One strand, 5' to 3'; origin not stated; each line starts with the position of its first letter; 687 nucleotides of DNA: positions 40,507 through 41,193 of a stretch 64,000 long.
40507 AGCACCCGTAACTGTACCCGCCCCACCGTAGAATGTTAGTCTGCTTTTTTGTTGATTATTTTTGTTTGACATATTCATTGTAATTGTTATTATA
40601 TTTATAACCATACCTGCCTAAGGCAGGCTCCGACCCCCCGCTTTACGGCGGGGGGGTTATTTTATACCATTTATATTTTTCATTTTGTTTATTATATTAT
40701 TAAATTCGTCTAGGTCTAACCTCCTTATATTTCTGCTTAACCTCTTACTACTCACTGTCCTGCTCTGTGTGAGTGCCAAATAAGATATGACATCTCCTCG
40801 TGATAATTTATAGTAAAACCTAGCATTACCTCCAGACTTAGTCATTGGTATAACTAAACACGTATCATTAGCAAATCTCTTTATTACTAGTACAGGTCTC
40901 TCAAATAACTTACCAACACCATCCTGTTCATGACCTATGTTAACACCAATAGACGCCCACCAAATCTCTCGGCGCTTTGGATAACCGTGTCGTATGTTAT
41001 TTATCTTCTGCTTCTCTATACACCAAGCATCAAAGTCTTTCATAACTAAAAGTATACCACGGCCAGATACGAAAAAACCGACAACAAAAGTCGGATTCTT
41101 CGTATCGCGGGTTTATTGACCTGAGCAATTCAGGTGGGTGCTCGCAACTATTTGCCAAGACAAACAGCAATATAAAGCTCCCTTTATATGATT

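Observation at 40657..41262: Orphan MazF-fold toxin preceded by promoter - structured RNA - terminator (type III-like layout) instead of a protein antitoxin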

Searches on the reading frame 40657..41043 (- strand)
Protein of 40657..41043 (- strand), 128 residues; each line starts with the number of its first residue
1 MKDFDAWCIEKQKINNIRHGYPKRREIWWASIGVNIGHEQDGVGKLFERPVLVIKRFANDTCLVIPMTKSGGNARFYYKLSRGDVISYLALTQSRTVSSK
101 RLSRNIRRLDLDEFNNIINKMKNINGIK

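Call 5: search_protein_families(library=pfam, proteins=[window:40657-41043:-], max_evalue=0.01)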
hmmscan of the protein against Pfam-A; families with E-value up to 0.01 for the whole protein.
window:40657-41043:- (128 aa): 1 family
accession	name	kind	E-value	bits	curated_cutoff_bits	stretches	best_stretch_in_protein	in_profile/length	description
PF02452.23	PemK_toxin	-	7.1e-12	45.9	23.1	1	23-122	1-106/109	PemK-like, MazF-like toxin of type II toxin-antitoxin system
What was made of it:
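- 40657..41043 (-): MazF-fold endoribonuclease toxin, 128 aa, of the PemK subfamily with an N-terminal MKDFDxW extension. Pfam PF02452 (call 5).
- Checked: ORF 40657..41043(-), 128 aa, matches Pfam PemK_toxin (E 7e-12, 45.9 bits against a cut-off of 23.1; call 5).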

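Call 8: find_homologous_proteins(query=window:40657-41043:-)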
Query window:40657-41043:- (128 aa): 45 proteins with E <= 0.001 among 47 candidates.
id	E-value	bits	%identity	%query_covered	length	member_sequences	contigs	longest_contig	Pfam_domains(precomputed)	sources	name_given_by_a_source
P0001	6.1e-81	287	100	100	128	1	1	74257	PF02452.24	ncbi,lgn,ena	-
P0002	2.5e-69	249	87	100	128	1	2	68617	PF02452.24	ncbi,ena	-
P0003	2.2e-62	227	80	100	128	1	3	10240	PF02452.24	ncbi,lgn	-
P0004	2.8e-62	226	78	100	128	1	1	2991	PF02452.24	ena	-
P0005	2.5e-56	207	71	100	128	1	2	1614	PF02452.24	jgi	-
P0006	9.7e-52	192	69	100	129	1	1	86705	PF02452.24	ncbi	-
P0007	5.0e-33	132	52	99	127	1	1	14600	PF02452.24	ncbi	-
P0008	1.1e-25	108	44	97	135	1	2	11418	PF02452.24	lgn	-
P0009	2.6e-25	107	47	93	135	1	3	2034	PF02452.24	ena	-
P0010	1.2e-24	105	45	95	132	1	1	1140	PF02452.24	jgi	jgi:mRNA interferase MazF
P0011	2.4e-24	104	45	99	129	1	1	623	PF02452.24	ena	-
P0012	4.1e-24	103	44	99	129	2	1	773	PF02452.24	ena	-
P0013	4.8e-24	103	43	97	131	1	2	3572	PF02452.24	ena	-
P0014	1.1e-23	102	45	95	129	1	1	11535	PF02452.24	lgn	-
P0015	4.1e-23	100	44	95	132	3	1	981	PF02452.24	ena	-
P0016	8.2e-23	99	44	97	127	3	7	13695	PF02452.24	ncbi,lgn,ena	-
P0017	9.8e-23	99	44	95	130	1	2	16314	PF02452.24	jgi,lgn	jgi:mRNA interferase MazF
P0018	1.3e-22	98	43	95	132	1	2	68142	PF02452.24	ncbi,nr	ncbi:MAG: type II toxin-antitoxin system PemK/MazF family toxin [Candidatus Pacebacteria bacterium]|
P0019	2.1e-22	98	43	97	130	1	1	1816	PF02452.24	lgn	-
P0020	2.7e-22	97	44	95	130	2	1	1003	PF02452.24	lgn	-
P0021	4.3e-22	97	42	95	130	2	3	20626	PF02452.24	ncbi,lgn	-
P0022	2.1e-21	94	37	95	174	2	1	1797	PF02452.24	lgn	-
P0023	6.6e-21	93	44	77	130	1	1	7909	PF02452.24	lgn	-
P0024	1.2e-20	92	42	95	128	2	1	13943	PF02452.24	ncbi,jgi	jgi:mRNA interferase MazF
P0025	2.5e-20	91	41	96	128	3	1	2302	PF02452.24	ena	-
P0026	2.6e-20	91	42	91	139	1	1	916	PF02452.24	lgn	-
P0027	5.7e-20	90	38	96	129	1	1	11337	PF02452.24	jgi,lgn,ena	-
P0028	6.1e-20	90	41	97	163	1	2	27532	PF02452.24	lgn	-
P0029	8.8e-20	89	41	97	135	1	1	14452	PF02452.24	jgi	jgi:mRNA interferase MazF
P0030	1.6e-19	88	40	95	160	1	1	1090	PF02452.24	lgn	-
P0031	2.5e-19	88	42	95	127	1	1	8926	PF02452.24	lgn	-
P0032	2.5e-19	88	39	95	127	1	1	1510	PF02452.24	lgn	-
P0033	3.3e-19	87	45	85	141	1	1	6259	PF02452.24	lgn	-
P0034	5.2e-19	87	40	96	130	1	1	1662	PF02452.24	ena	-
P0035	9.9e-19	86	42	97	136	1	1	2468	PF02452.24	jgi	jgi:mRNA interferase MazF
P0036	1.1e-18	86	42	96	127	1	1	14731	PF02452.24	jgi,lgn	-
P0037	1.6e-18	85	39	96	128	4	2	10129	PF02452.24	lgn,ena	-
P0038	2.9e-18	84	37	96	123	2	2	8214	PF02452.24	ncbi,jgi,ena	ncbi:MAG: type II toxin-antitoxin system PemK/MazF family toxin [bacterium]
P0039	5.0e-17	80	37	95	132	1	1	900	PF02452.24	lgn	-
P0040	1.0e-16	79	36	97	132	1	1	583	PF02452.24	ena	-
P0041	1.1e-16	79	37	95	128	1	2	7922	PF02452.24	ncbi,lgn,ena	-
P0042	1.7e-15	75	40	95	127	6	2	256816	PF02452.24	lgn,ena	-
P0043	8.4e-15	73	36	97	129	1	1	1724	PF02452.24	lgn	-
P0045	4.7e-14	71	36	95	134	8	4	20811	PF02452.24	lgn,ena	-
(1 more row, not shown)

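Call 10: find_encoding_contigs(protein=P0002, flank=4000, max_places=3)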
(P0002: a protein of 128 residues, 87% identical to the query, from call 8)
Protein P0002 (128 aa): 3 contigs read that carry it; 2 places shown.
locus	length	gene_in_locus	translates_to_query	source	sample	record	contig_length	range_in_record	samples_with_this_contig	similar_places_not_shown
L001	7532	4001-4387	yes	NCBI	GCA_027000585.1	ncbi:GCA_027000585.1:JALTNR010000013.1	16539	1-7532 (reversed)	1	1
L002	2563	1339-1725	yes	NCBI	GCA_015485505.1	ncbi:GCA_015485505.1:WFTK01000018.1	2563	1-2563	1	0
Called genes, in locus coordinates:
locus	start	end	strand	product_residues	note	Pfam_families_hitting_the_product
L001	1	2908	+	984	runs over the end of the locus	PF26449:DUF8128, PF10412:TrwB_AAD_bind (faint), PF12696:TraG-D_C (weak)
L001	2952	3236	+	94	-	-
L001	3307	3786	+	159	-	PF00334:NDK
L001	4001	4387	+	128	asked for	PF02452:PemK_toxin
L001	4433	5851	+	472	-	PF00753:Lactamase_B, PF23023:Anti-Pycsar_Apyc1 (weak), PF12706:Lactamase_B_2, PF16661:Lactamase_B_6, PF10996:Beta-Casp, PF07521:RMMBL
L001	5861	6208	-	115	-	PF00453:Ribosomal_L20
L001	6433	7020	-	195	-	PF05198:IF3_N, PF00707:IF3_C (weak)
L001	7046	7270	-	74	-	-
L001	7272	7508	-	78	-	-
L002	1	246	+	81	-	?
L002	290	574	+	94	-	-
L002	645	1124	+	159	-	PF00334:NDK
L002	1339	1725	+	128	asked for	PF02452:PemK_toxin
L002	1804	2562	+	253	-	?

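Call 11: find_encoding_contigs(protein=P0006, flank=4000, max_places=3)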
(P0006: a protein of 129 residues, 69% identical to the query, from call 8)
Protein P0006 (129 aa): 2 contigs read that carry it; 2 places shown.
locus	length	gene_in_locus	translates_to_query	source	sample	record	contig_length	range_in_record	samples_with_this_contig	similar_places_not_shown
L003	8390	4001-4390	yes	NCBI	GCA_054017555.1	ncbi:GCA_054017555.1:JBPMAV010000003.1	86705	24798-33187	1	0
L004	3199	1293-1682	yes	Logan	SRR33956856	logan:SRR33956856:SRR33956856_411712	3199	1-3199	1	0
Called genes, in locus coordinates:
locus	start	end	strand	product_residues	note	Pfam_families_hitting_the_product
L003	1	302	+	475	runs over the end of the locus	PF00883:Peptidase_M17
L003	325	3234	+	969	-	PF26449:DUF8128, PF10412:TrwB_AAD_bind (faint), PF12696:TraG-D_C (weak)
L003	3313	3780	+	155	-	PF00334:NDK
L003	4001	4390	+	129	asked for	PF02452:PemK_toxin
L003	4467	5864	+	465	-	PF23023:Anti-Pycsar_Apyc1 (weak), PF00753:Lactamase_B, PF12706:Lactamase_B_2 (weak), PF10996:Beta-Casp, PF07521:RMMBL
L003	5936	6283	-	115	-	PF00453:Ribosomal_L20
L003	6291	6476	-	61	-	PF01632:Ribosomal_L35p (weak)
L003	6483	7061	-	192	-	PF05198:IF3_N, PF00707:IF3_C (weak)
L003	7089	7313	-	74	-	-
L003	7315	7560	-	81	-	-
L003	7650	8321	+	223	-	PF01386:Ribosomal_L25p, PF14693:Ribosomal_TL5_C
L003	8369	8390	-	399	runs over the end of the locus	PF12832:MFS_1_like, PF07690:MFS_1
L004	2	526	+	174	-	?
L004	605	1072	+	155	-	PF00334:NDK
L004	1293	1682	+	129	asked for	PF02452:PemK_toxin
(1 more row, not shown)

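Call 12: find_encoding_contigs(protein=P0007, flank=4000, max_places=3)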
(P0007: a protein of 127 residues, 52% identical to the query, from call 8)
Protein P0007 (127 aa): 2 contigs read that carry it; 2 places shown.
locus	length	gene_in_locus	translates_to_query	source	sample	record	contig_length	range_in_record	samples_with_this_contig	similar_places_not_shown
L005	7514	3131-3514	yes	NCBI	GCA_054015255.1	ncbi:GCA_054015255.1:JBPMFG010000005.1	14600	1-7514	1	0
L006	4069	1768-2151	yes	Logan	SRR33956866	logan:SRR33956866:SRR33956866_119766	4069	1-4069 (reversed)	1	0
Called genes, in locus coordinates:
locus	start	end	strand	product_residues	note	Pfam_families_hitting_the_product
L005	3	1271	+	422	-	?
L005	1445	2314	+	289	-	PF00892:EamA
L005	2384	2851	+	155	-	PF00334:NDK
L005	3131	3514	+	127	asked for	PF02452:PemK_toxin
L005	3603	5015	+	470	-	PF23023:Anti-Pycsar_Apyc1 (weak), PF00753:Lactamase_B, PF12706:Lactamase_B_2 (weak), PF16661:Lactamase_B_6 (weak), PF10996:Beta-Casp, PF07521:RMMBL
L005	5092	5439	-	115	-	PF00453:Ribosomal_L20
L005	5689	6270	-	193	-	PF05198:IF3_N, PF00707:IF3_C (weak)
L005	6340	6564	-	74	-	-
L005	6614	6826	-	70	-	-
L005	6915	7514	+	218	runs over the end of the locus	PF01386:Ribosomal_L25p, PF14693:Ribosomal_TL5_C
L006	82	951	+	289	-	PF00892:EamA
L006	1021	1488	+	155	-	PF00334:NDK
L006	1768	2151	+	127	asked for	PF02452:PemK_toxin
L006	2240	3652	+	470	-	PF23023:Anti-Pycsar_Apyc1 (weak), PF00753:Lactamase_B, PF12706:Lactamase_B_2 (weak), PF16661:Lactamase_B_6 (weak), PF10996:Beta-Casp, PF07521:RMMBL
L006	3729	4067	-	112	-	?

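Call 14: find_encoding_contigs(protein=P0018, flank=4000, max_places=2)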
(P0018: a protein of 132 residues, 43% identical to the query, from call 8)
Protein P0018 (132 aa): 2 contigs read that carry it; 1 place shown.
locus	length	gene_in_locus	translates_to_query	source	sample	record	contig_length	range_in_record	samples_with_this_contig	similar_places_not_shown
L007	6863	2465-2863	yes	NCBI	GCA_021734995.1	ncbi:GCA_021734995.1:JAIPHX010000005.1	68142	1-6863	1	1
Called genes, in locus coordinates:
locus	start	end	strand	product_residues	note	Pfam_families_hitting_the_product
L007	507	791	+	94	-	-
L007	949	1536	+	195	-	PF02525:Flavodoxin_2, PF03358:FMN_red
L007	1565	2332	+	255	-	PF01509:TruB_N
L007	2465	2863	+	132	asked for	PF02452:PemK_toxin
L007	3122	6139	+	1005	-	PF00580:UvrD-helicase, PF13245:AAA_19, PF13361:UvrD_C, PF13538:UvrD_C_2 (faint), PF12705:PDDEXK_1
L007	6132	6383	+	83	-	-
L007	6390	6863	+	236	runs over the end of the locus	PF01409:tRNA-synt_2d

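Call 15: find_encoding_contigs(protein=P0008, flank=4000, max_places=2)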
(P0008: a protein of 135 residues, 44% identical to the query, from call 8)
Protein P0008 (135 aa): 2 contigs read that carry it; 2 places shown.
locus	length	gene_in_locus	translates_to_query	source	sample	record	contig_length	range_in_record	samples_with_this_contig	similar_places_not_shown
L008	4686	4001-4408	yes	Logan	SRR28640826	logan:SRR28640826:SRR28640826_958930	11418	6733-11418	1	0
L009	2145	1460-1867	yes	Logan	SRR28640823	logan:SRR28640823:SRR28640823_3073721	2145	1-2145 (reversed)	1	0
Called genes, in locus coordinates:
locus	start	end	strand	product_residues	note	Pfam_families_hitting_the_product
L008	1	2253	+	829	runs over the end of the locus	PF13432:TPR_16 (faint), PF14559:TPR_19 (faint)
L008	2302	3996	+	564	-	PF03023:MurJ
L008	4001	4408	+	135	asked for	PF02452:PemK_toxin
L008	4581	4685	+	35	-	?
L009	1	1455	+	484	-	?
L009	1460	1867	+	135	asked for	PF02452:PemK_toxin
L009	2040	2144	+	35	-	?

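Call 16: find_encoding_contigs(protein=P0016, flank=4000, max_places=3)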
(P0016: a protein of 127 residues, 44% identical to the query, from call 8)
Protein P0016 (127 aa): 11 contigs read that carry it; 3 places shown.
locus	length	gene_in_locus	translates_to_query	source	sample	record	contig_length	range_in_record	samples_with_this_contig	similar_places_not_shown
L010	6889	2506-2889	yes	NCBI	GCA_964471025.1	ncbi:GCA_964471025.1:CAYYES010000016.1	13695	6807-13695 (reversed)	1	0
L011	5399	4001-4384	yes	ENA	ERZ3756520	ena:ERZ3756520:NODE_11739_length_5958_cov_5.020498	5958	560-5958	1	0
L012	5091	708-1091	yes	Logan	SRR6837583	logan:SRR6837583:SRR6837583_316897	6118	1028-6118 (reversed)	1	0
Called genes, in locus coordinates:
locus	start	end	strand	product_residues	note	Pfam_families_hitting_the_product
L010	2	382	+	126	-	?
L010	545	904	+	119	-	PF01258:zf-dskA_traR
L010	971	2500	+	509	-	PF05362:Lon_C (weak), PF13541:ChlI, PF01078:Mg_chelatase, PF07728:AAA_5, PF00493:MCM (weak), PF13335:Mg_chelatase_C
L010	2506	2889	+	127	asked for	PF02452:PemK_toxin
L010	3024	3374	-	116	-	PF01551:Peptidase_M23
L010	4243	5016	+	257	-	-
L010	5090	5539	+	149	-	-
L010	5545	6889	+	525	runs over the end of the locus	-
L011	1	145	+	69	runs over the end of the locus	-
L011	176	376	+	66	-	-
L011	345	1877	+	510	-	PF06821:Ser_hydrolase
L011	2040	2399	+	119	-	PF01258:zf-dskA_traR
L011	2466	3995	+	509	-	PF05362:Lon_C (weak), PF13541:ChlI, PF01078:Mg_chelatase, PF07728:AAA_5, PF00493:MCM (weak), PF13335:Mg_chelatase_C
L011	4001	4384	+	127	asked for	PF02452:PemK_toxin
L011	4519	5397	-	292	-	?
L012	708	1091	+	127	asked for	PF02452:PemK_toxin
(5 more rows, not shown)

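Call 32: find_encoding_contigs(protein=P0001, flank=10000, max_places=1)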
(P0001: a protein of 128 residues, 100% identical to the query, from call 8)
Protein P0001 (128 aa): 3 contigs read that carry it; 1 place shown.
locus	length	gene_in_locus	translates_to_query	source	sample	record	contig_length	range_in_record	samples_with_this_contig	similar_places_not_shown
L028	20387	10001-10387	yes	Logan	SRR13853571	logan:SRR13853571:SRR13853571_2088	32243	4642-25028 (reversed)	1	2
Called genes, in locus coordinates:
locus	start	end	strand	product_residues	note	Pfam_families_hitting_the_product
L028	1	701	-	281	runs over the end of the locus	PF00535:Glycos_transf_2, PF13641:Glyco_tranf_2_3 (weak)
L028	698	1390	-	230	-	PF05704:Caps_synth, PF04488:Gly_transf_sug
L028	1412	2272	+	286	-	PF05050:Methyltransf_21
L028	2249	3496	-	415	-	PF01943:Polysacc_synt, PF13440:Polysacc_synt_3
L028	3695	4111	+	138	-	-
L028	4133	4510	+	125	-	PF00829:Ribosomal_L21p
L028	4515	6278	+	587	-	PF08439:Peptidase_M3_N, PF01432:Peptidase_M3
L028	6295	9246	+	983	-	PF10412:TrwB_AAD_bind (faint), PF26449:DUF8128, PF12696:TraG-D_C (weak)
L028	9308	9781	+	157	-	PF00334:NDK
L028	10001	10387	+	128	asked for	PF02452:PemK_toxin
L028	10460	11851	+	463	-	PF00753:Lactamase_B, PF16661:Lactamase_B_6 (weak), PF23023:Anti-Pycsar_Apyc1 (weak), PF12706:Lactamase_B_2 (weak), PF10996:Beta-Casp, PF07521:RMMBL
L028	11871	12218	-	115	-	PF00453:Ribosomal_L20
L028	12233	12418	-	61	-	PF01632:Ribosomal_L35p (weak)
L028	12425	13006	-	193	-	PF05198:IF3_N, PF00707:IF3_C (weak)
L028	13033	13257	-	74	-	-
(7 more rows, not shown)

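Call 38: search_solved_structures(query=window:40657-41043:-, max_evalue=0.01, show_alignments=2)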
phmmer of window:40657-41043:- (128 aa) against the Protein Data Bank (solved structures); distinct sequences matched with E-value up to 0.01: 1.
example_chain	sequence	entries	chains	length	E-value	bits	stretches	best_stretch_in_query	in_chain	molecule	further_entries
1m1f_A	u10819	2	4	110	0.007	19.8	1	23-120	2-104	Kid toxin protein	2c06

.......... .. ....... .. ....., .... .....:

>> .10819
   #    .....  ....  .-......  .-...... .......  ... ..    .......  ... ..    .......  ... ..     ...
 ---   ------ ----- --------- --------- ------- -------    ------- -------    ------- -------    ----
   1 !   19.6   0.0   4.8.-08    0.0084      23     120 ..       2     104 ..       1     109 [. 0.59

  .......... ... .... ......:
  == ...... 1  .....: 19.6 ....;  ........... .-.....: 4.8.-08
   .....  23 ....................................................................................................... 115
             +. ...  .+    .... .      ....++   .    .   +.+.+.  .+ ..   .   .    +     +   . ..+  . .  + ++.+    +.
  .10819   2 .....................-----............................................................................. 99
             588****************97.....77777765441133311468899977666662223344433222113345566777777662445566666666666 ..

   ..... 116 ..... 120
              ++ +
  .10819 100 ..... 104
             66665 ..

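Call 39: search_protein_families(library=ncbifam, proteins=[window:40657-41043:-, P0016, P0008, P0018], max_evalue=0.01)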
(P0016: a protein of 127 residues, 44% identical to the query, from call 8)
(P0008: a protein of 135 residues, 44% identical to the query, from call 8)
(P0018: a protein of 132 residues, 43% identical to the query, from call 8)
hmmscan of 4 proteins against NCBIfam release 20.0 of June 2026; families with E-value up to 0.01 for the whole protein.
window:40657-41043:- (128 aa): 1 family
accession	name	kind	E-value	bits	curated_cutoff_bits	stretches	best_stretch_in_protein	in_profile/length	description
NF007320.0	PRK09812.1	equivalog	0.0074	16.3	129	0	24-76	9-60/116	type II toxin-antitoxin system ChpB family toxin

P0016 (127 aa): 0 families

P0008 (135 aa): 0 families

P0018 (132 aa): 1 family
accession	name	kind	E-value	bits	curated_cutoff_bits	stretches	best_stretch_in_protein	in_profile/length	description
NF007386.0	PRK09907.1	equivalog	0.00088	19.2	120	1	23-124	6-107/111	endoribonuclease MazF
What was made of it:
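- Tried and rejected: NCBIfam gives only far-sub-threshold ChpB/MazF hits (call 39).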

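Call 46: find_encoding_contigs(protein=P0042, flank=3000, max_places=2)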
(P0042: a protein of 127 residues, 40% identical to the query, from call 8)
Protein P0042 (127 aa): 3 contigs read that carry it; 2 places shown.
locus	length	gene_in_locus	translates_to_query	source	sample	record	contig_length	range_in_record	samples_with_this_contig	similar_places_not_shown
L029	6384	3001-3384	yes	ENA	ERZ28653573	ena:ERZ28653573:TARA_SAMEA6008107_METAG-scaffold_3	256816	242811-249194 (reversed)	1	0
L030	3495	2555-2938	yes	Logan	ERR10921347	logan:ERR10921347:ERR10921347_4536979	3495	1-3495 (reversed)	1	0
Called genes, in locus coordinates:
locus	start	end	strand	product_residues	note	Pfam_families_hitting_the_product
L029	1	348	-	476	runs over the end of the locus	PF07992:Pyr_redox_2, PF12831:FAD_oxidored (faint), PF13738:Pyr_redox_3, PF00070:Pyr_redox, PF02852:Pyr_redox_dim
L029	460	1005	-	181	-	PF09832:DUF2059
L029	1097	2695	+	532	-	PF00702:Hydrolase, PF12710:HAD, PF13419:HAD_2, PF13242:Hydrolase_like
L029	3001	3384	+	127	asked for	PF02452:PemK_toxin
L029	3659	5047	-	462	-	PF00982:Glyco_transf_20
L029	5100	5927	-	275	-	PF02358:Trehalose_PPase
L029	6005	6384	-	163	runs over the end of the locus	-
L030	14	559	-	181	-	PF09832:DUF2059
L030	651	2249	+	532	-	PF00702:Hydrolase, PF12710:HAD, PF13419:HAD_2, PF13242:Hydrolase_like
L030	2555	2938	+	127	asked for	PF02452:PemK_toxin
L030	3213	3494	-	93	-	?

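Call 47: find_encoding_contigs(protein=P0045, flank=3000, max_places=3)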
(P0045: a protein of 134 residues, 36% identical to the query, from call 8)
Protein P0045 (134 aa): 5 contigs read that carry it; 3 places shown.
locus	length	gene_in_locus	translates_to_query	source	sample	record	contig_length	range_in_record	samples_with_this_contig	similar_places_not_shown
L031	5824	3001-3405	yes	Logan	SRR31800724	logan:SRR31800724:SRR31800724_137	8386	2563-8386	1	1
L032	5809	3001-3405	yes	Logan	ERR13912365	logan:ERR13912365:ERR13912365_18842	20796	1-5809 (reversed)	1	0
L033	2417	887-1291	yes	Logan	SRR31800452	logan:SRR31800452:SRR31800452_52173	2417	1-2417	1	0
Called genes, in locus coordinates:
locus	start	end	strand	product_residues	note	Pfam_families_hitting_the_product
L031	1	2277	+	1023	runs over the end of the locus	PF04313:HSDR_N, PF00270:DEAD, PF04851:ResIII, PF18766:SWI2_SNF2, PF22679:T1R_D3-like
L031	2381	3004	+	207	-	PF01420:Methylase_S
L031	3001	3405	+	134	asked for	PF02452:PemK_toxin (weak)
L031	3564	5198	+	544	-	PF12161:HsdM_N, PF02384:N6_Mtase, PF07669:Eco57I (weak)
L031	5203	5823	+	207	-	?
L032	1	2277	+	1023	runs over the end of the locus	PF04313:HSDR_N, PF00270:DEAD, PF04851:ResIII, PF18766:SWI2_SNF2, PF22679:T1R_D3-like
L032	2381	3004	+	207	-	PF01420:Methylase_S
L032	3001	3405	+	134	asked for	PF02452:PemK_toxin (weak)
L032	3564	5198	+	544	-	PF12161:HsdM_N, PF02384:N6_Mtase, PF07669:Eco57I (weak)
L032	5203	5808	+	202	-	?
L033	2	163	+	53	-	?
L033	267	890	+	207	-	PF01420:Methylase_S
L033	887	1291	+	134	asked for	PF02452:PemK_toxin (weak)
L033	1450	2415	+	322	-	?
